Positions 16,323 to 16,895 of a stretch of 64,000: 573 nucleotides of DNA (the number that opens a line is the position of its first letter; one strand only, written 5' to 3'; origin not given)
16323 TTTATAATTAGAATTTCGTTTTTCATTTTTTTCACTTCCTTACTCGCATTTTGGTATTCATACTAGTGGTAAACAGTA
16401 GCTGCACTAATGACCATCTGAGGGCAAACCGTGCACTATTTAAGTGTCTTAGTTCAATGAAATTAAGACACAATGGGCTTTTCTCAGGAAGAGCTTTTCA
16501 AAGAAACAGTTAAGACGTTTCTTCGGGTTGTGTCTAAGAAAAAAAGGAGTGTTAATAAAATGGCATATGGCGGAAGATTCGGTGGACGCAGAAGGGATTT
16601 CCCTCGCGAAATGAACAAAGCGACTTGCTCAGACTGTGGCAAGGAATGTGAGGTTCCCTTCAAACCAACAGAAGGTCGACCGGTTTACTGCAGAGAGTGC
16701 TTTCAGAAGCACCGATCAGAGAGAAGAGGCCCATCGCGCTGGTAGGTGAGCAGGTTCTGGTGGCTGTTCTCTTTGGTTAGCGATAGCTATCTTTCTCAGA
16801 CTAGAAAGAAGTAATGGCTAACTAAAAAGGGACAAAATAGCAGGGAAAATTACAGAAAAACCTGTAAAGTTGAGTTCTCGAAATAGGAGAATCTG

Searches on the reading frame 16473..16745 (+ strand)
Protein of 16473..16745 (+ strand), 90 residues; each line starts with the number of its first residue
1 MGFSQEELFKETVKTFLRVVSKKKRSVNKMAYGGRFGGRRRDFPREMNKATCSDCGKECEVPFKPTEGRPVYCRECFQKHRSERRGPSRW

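Call 74: search_protein_families(library=pfam, proteins=[window:16473-16745:+], max_evalue=0.001)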
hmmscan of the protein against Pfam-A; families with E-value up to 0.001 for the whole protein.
window:16473-16745:+ (90 aa): 1 family
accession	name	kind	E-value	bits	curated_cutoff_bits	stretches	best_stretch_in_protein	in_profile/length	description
PF23477.1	zf_Tbcl_2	-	4.2e-20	71.6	27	1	45-81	1-37/37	Probable treble clef zinc finger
